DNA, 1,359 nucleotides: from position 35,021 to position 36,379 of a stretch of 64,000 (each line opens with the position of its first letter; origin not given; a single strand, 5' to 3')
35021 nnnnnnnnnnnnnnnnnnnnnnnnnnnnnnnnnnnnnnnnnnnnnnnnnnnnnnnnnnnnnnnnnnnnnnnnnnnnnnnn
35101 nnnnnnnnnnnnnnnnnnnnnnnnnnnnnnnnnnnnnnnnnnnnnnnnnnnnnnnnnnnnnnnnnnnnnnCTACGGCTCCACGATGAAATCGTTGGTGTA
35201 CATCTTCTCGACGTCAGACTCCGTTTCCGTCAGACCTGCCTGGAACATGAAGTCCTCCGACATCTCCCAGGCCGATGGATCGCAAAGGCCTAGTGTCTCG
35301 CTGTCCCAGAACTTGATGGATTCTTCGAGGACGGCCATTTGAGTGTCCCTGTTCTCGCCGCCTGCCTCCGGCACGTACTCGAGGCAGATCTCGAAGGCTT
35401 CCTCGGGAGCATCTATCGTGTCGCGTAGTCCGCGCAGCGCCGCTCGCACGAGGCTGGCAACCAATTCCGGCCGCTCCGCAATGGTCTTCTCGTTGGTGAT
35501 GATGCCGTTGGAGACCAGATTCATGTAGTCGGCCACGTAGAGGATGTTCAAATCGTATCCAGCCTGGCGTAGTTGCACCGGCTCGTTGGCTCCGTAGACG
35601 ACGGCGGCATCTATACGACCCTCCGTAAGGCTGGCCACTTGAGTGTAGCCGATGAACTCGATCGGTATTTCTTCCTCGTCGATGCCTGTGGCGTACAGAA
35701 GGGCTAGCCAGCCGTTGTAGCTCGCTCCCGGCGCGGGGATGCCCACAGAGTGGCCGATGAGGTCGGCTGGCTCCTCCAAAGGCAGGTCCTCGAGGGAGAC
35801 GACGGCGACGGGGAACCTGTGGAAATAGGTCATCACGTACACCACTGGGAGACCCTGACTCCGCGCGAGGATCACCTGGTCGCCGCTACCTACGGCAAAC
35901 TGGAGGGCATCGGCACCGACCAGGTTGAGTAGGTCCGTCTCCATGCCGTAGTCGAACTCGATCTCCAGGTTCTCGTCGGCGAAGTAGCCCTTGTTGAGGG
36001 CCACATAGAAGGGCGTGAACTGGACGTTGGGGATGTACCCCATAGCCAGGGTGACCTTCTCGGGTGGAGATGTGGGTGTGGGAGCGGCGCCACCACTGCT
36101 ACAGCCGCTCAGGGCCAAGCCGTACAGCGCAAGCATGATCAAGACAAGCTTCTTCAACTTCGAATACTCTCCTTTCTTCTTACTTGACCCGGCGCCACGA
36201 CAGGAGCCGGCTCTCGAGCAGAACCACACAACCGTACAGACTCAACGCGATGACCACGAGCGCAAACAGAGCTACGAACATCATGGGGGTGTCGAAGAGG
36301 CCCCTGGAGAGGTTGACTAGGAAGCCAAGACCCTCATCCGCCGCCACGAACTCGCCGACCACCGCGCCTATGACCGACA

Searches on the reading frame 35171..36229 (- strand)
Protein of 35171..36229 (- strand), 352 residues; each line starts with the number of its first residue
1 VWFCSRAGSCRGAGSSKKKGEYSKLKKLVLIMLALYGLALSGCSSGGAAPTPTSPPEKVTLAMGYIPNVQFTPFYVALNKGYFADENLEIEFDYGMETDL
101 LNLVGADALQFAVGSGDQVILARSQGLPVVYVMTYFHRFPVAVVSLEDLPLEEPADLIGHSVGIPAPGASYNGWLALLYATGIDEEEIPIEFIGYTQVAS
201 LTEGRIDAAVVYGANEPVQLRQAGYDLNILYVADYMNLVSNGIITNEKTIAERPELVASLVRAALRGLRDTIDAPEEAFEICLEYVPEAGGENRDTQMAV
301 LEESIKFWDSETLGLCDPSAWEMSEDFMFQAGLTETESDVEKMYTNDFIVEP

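Call 12: search_protein_families(library=pfam, proteins=[window:35171-36229:-])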
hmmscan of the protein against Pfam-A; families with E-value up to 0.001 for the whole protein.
window:35171-36229:- (352 aa): 2 families
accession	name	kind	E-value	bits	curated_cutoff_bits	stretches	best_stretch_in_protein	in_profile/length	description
PF09084.16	NMT1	-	1.6e-47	162.6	20.5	1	68-278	1-216/216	NMT1/THI5 like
PF13379.11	NMT1_2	-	8.4e-06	26.2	24.7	1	55-92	2-39/252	NMT1-like family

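Call 13: search_protein_families(library=ncbifam, proteins=[window:35171-36229:-])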
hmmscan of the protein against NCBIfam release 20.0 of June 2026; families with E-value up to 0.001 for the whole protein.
window:35171-36229:- (352 aa): 2 families
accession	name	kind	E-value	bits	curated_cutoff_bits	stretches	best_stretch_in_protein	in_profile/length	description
TIGR01728.1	SsuA_fam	subfamily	8.4e-14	51.5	163.5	1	62-349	2-289/290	aliphatic sulfonate ABC transporter substrate-binding protein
TIGR01729.1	taurine_ABC_bnd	equivalog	0.00032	20.2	304.25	1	113-265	54-207/300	taurine ABC transporter substrate-binding protein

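Call 14: find_homologous_proteins(query=window:35171-36229:-, max_evalue=1e-20)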
Query window:35171-36229:- (352 aa): 3251 proteins with E <= 1e-20 among 8000 candidates; the best 120 are listed.
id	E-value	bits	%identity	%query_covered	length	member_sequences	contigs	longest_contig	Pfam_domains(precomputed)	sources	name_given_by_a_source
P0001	2.4e-209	713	98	93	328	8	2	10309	PF13379.12,PF09084.17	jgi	jgi:NitT/TauT family transport system substrate-binding protein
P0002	3.3e-188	643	87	93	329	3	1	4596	PF13379.12,PF09084.17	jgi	jgi:NitT/TauT family transport system substrate-binding protein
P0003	1.2e-185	635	84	93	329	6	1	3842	PF13379.12,PF09084.17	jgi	-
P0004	4.4e-182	623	86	93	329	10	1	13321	PF13379.12,PF09084.17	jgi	-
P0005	3.2e-181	620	83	95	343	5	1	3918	PF13379.12,PF09084.17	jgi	jgi:NitT/TauT family transport system substrate-binding protein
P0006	1.1e-171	589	84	89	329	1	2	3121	PF13379.12,PF09084.17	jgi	jgi:NitT/TauT family transport system substrate-binding protein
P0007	2.0e-171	588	82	93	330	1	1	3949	PF13379.12,PF09084.17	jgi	jgi:NitT/TauT family transport system substrate-binding protein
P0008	2.0e-170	585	81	93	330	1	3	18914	PF13379.12,PF09084.17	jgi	jgi:NitT/TauT family transport system substrate-binding protein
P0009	1.3e-169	582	82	91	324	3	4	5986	PF13379.12,PF09084.17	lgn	-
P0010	2.7e-169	581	91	82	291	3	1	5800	PF09084.17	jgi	jgi:NitT/TauT family transport system substrate-binding protein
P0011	4.8e-165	567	76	93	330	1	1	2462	PF13379.12,PF09084.17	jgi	jgi:NitT/TauT family transport system substrate-binding protein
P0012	5.0e-165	567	78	93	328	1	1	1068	PF13379.12,PF09084.17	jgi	-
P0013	6.2e-165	567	80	93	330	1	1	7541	PF13379.12,PF09084.17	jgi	jgi:NitT/TauT family transport system substrate-binding protein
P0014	9.7e-165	566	80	93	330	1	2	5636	PF13379.12,PF09084.17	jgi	jgi:NitT/TauT family transport system substrate-binding protein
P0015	9.9e-165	566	80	93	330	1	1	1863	PF13379.12,PF09084.17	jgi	jgi:NitT/TauT family transport system substrate-binding protein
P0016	1.3e-164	566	78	93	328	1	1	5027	PF13379.12,PF09084.17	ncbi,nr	ncbi:MAG TPA: ABC transporter substrate-binding protein [Anaerolineae bacterium]|nr:ABC transporter 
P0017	7.5e-164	563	77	93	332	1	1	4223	PF13379.12,PF09084.17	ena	-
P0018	2.3e-163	561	79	89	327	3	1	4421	PF09084.17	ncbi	-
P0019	2.4e-163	561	78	93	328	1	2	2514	PF13379.12,PF09084.17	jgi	-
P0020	5.5e-163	560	79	93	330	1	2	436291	PF13379.12,PF09084.17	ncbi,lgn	-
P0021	7.0e-163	560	76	93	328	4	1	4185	PF13379.12,PF09084.17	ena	-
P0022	1.0e-162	559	77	93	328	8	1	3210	PF13379.12,PF09084.17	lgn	-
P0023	1.1e-162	559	76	93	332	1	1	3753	PF13379.12,PF09084.17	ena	-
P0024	1.2e-162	559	77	93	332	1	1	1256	PF13379.12,PF09084.17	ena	-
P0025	1.5e-162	559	78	93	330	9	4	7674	PF13379.12,PF09084.17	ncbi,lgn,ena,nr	ncbi:MAG TPA: ABC transporter substrate-binding protein [Anaerolineae bacterium]|nr:ABC transporter 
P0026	1.9e-162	558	76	93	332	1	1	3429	PF13379.12,PF09084.17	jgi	jgi:NitT/TauT family transport system substrate-binding protein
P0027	2.3e-162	558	76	93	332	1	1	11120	PF13379.12,PF09084.17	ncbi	-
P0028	2.6e-162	558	79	93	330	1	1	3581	PF13379.12,PF09084.17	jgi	jgi:NitT/TauT family transport system substrate-binding protein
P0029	3.9e-162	557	78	93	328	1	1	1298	PF13379.12,PF09084.17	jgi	jgi:NitT/TauT family transport system substrate-binding protein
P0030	3.9e-162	557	78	93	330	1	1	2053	PF13379.12,PF09084.17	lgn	-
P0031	4.1e-162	557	76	93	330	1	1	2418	PF13379.12,PF09084.17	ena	-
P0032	4.1e-162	557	76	93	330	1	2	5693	PF13379.12,PF09084.17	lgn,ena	-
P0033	4.4e-162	557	76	93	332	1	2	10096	PF13379.12,PF09084.17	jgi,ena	-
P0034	4.7e-162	557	78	93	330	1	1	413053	PF13379.12,PF09084.17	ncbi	-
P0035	5.3e-162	557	78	93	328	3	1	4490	PF09084.17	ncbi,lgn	ncbi:MAG: ABC transporter substrate-binding protein [Anaerolineae bacterium]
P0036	5.6e-162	557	77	93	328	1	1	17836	PF09084.17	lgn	-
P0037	5.7e-162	557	79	93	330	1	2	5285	PF13379.12,PF09084.17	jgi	jgi:NitT/TauT family transport system substrate-binding protein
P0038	6.8e-162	557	76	93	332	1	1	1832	PF13379.12,PF09084.17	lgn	-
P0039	1.0e-161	556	76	93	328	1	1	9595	PF09084.17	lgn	-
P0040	1.1e-161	556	76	93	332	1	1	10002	PF13379.12,PF09084.17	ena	-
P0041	1.2e-161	556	76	93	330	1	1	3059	PF13379.12,PF09084.17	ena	-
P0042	1.3e-161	556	75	93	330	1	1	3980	PF13379.12,PF09084.17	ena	-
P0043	1.4e-161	556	77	93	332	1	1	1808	PF13379.12,PF09084.17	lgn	-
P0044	1.6e-161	555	78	93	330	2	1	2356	PF13379.12,PF09084.17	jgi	jgi:NitT/TauT family transport system substrate-binding protein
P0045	1.9e-161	555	76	93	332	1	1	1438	PF13379.12,PF09084.17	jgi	-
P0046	2.4e-161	555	78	89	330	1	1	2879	PF13379.12,PF09084.17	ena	-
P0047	2.8e-161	555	75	93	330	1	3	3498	PF13379.12,PF09084.17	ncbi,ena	-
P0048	2.8e-161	555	77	93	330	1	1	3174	PF13379.12,PF09084.17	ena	-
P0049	2.9e-161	555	76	93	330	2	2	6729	PF13379.12,PF09084.17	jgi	-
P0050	3.4e-161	554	77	93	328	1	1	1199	PF13379.12,PF09084.17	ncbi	-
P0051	4.1e-161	554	77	93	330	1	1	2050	PF13379.12,PF09084.17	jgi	-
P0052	5.9e-161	554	76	93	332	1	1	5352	PF13379.12,PF09084.17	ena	-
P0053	6.2e-161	553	76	93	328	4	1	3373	PF13379.12,PF09084.17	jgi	jgi:NitT/TauT family transport system substrate-binding protein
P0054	8.3e-161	553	76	93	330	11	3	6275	PF13379.12,PF09084.17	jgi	jgi:NitT/TauT family transport system substrate-binding protein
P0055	8.4e-161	553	75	94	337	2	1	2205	PF13379.12,PF09084.17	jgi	jgi:NitT/TauT family transport system substrate-binding protein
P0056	1.4e-160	552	76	93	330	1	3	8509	PF09084.17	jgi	jgi:NitT/TauT family transport system substrate-binding protein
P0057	1.5e-160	552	74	93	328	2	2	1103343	PF13379.12,PF09084.17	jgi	jgi:NitT/TauT family transport system substrate-binding protein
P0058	1.6e-160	552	76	93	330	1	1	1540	PF13379.12,PF09084.17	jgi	jgi:NitT/TauT family transport system substrate-binding protein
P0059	1.7e-160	552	82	84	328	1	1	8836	PF09084.17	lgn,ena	-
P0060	1.7e-160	552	76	93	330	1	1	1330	PF13379.12,PF09084.17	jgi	-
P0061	1.8e-160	552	76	93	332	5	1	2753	PF13379.12,PF09084.17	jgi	jgi:NitT/TauT family transport system substrate-binding protein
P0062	2.5e-160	551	76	93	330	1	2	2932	PF13379.12,PF09084.17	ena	-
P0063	3.2e-160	551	76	93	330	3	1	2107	PF13379.12,PF09084.17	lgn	-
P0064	3.6e-160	551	74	93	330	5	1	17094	PF13379.12,PF09084.17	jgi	jgi:NitT/TauT family transport system substrate-binding protein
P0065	4.1e-160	551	75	93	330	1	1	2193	PF13379.12,PF09084.17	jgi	jgi:NitT/TauT family transport system substrate-binding protein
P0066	4.4e-160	551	75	93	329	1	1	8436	PF13379.12,PF09084.17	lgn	-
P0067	5.3e-160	550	82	84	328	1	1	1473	PF09084.17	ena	-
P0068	7.4e-160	550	81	84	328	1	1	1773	PF09084.17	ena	-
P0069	8.8e-160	550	76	93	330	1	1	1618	PF09084.17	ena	-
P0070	9.1e-160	550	76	93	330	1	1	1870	PF13379.12,PF09084.17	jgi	jgi:NitT/TauT family transport system substrate-binding protein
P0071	1.1e-159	549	78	89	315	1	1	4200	PF13379.12,PF09084.17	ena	-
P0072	1.5e-159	549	76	93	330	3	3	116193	PF13379.12,PF09084.17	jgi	-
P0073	1.6e-159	549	82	84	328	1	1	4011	PF09084.17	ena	-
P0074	2.1e-159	548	76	93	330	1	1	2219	PF13379.12,PF09084.17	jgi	jgi:NitT/TauT family transport system substrate-binding protein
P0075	2.1e-159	548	78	89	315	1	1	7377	PF13379.12,PF09084.17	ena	-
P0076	3.2e-159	548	78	87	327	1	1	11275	PF09084.17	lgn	-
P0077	3.4e-159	548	76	93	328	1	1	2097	PF09084.17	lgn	-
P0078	3.4e-159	548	76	93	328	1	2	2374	PF09084.17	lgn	-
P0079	4.1e-159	547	75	93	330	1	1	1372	PF13379.12,PF09084.17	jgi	jgi:NitT/TauT family transport system substrate-binding protein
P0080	7.0e-159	547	75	93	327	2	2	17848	PF09084.17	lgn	-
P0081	2.3e-158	545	75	93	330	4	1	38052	PF09084.17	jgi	jgi:NitT/TauT family transport system substrate-binding protein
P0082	2.3e-158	545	76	93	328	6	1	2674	PF13379.12,PF09084.17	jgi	jgi:NitT/TauT family transport system substrate-binding protein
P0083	2.6e-158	545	80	84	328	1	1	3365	PF09084.17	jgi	-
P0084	2.7e-158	545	80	84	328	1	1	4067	PF09084.17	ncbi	-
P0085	3.2e-158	545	76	93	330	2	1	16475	PF09084.17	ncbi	-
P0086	5.0e-158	544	80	84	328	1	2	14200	PF09084.17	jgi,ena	-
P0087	5.0e-158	544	76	93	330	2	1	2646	PF09084.17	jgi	jgi:NitT/TauT family transport system substrate-binding protein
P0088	1.1e-157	543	80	84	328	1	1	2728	PF09084.17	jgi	-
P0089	2.0e-157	542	75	93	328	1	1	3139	PF09084.17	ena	-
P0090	5.3e-157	541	77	88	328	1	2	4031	PF13379.12,PF09084.17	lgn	-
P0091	1.0e-156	540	76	89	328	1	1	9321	PF13379.12,PF09084.17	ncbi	-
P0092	1.9e-156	539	74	93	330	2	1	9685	PF09084.17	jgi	-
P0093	2.5e-156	538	75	93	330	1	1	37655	PF13379.12,PF09084.17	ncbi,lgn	-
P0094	3.2e-156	538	80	86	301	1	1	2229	PF13379.12,PF09084.17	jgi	jgi:NitT/TauT family transport system substrate-binding protein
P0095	1.0e-155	536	73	93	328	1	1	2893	PF09084.17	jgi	jgi:NitT/TauT family transport system substrate-binding protein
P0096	5.2e-154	531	83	84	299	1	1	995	PF13379.12,PF09084.17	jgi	jgi:NitT/TauT family transport system substrate-binding protein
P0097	5.2e-154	531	73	93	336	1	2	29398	PF09084.17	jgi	jgi:NitT/TauT family transport system substrate-binding protein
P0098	1.3e-153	529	79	86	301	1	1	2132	PF13379.12,PF09084.17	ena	-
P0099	3.2e-153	528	82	82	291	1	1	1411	PF09084.17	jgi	jgi:NitT/TauT family transport system substrate-binding protein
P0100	3.4e-153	528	76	88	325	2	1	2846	PF09084.17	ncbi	-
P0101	5.5e-153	527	73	93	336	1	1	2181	PF13379.12,PF09084.17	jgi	jgi:NitT/TauT family transport system substrate-binding protein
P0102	1.4e-152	526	75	88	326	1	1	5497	PF13379.12,PF09084.17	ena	-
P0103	7.7e-151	520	81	82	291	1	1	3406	PF13379.12,PF09084.17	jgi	jgi:NitT/TauT family transport system substrate-binding protein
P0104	1.0e-150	520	81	82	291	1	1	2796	PF09084.17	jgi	-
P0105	4.2e-150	518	81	82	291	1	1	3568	PF13379.12,PF09084.17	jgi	-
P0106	2.1e-149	516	70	93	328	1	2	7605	PF09084.17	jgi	jgi:NitT/TauT family transport system substrate-binding protein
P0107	5.9e-149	514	80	82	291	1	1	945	PF13379.12,PF09084.17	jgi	jgi:NitT/TauT family transport system substrate-binding protein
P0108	3.2e-148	512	80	82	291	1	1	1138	PF09084.17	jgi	jgi:NitT/TauT family transport system substrate-binding protein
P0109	5.9e-148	511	80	82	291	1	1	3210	PF09084.17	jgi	-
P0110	3.2e-147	508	79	82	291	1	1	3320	PF09084.17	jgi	-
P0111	1.7e-146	506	79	82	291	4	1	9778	PF09084.17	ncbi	-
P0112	3.9e-146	505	78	82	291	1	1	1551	PF13379.12,PF09084.17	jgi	jgi:NitT/TauT family transport system substrate-binding protein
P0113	5.7e-146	504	79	82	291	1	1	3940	PF09084.17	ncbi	-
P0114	1.2e-145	503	70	93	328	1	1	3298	PF13379.12,PF09084.17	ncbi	-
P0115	3.3e-145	502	73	89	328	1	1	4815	PF13379.12,PF09084.17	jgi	jgi:NitT/TauT family transport system substrate-binding protein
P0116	3.8e-145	502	78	82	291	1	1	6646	PF09084.17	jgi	-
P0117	8.2e-145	500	79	82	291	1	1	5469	PF09084.17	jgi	jgi:NitT/TauT family transport system substrate-binding protein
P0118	6.5e-144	497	85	75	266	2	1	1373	PF09084.17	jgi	jgi:NitT/TauT family transport system substrate-binding protein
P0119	9.8e-132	457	67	83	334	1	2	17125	PF13379.12,PF09084.17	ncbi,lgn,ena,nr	ncbi:MAG TPA: ABC transporter substrate-binding protein [Anaerolineae bacterium]|nr:ABC transporter 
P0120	8.6e-131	454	63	93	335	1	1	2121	PF13379.12,PF09084.17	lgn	-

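Call 17: search_solved_structures(query=window:35171-36229:-, max_evalue=0.001)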
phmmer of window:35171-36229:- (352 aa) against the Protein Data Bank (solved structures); distinct sequences matched with E-value up to 0.001: 8.
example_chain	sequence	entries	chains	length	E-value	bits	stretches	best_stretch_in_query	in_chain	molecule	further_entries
3ix1_A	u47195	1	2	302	5.5e-27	98.1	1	58-290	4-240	N-formyl-4-amino-5-aminomethyl-2-methylpyrimidine binding protein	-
4nmy_A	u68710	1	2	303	8.9e-20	74.4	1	56-349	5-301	ABC-type transport system, extracellular solute-binding protein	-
3qsl_A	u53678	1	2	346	1.7e-08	37.3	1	56-229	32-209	Putative exported protein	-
4esx_A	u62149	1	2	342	1.6e-05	27.6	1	58-279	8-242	Pyrimidine biosynthesis enzyme THI13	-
4esw_A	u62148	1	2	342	2.9e-05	26.7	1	58-279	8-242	Pyrimidine biosynthesis enzyme THI13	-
2x26_A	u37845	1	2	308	0.00012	24.6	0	80-224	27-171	PERIPLASMIC ALIPHATIC SULPHONATES-BINDING PROTEIN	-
4h65_A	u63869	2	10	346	0.00022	23.8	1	57-221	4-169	Pyrimidine precursor biosynthesis enzyme THI5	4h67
4h6d_F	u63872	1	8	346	0.00056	22.4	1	57-220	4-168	Pyrimidine precursor biosynthesis enzyme THI5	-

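Call 18: find_related_loci(query=A1, collection=genome_contigs, flank=4000)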
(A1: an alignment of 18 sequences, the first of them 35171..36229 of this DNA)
Query A1 (352 aa) in genome_contigs; peptide patterns used: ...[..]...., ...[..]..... (x = any residue, [..] = any of these).
212 stretches matched a pattern; 175 encode a relative of the query (tblastn E <= 1e-3); the best 80 are kept; 80 distinct loci.
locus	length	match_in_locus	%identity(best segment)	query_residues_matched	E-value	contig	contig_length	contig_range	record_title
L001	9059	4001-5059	86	1-352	0e+0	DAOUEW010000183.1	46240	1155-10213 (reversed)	MAG TPA_asm: Anaerolineae bacterium isolate N9_380 k139_1145309, whole genome shotgun sequence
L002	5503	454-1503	86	4-352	0e+0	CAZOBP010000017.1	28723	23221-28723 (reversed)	MAG TPA_asm: uncultured Anaerolineales bacterium isolate binchicken_co228_446 genome assembly, contig: NODE_2062_length_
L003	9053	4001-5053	77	4-352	1e-179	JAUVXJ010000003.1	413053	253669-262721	MAG: Chloroflexota bacterium isolate CSMAG_1213 CSMAG_1213_k141_1405890_length_413053_cov_18.9829, whole genome shotgun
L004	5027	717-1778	76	2-352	0e+0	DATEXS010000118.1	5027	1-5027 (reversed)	MAG TPA_asm: Anaerolineae bacterium isolate SMAG_U8425 k141_18897, whole genome shotgun sequence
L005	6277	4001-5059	76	2-352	2e-178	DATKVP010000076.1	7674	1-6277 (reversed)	MAG TPA_asm: Anaerolineae bacterium isolate SMAG_U14136 k141_2409523, whole genome shotgun sequence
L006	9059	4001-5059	78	2-352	3e-175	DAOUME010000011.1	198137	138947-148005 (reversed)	MAG TPA_asm: Anaerolineae bacterium isolate W31_79 k127_303602, whole genome shotgun sequence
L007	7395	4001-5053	76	4-352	3e-173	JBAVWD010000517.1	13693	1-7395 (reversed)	MAG: Anaerolineae bacterium isolate MFD01591_ilm_asm_bin2 k127_164070, whole genome shotgun sequence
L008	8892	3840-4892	75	4-352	3e-171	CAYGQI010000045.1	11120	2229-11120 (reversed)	MAG TPA_asm: uncultured Anaerolineales bacterium isolate ERP119294_co1_125 genome assembly, contig: NODE_8021_length_111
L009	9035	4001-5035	75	5-352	1e-168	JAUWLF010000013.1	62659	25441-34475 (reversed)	MAG: Chloroflexota bacterium isolate CSMAG_2365 CSMAG_2365_k141_1398516_length_62659_cov_22.9845, whole genome shotgun s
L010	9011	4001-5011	75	16-352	8e-167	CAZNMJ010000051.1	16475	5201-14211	MAG TPA_asm: uncultured Anaerolineales bacterium isolate SRP239594_co1_144 genome assembly, contig: NODE_1504_length_164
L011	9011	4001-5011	76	16-352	3e-166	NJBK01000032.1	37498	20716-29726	MAG: Chloroflexi bacterium B3_Chlor 705, whole genome shotgun sequence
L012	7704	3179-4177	74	19-351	4e-164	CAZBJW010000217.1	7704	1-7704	MAG TPA_asm: uncultured Anaerolineales bacterium isolate binchicken_co294_156 genome assembly, contig: NODE_8159_length_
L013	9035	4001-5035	71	5-352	2e-163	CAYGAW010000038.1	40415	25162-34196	MAG TPA_asm: uncultured Anaerolineales bacterium isolate ERP108616_co1_293 genome assembly, contig: k119_610924, whole g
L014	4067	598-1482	80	58-351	2e-162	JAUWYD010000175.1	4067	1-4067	MAG: Chloroflexota bacterium isolate CSMAG_2701 CSMAG_2701_k141_1982152_length_4067_cov_19.0000, whole genome shotgun se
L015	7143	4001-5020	63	19-352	1e-135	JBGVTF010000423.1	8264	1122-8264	MAG: Anaerolineae bacterium isolate S_237_B7 k127_602695, whole genome shotgun sequence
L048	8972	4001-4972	57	33-351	3e-116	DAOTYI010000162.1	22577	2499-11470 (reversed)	MAG TPA_asm: Anaerolineae bacterium isolate H23_320 k115_551768, whole genome shotgun sequence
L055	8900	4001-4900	58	56-350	1e-111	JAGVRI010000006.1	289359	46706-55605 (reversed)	MAG: Chloroflexota bacterium isolate TumbabinsA95 c_000000000006, whole genome shotgun sequence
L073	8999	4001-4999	53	20-351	3e-106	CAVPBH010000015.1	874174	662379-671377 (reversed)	MAG: uncultured Chloroflexia bacterium isolate MFD00032.bin.1.166 genome assembly, contig: contig_40088, whole genome sh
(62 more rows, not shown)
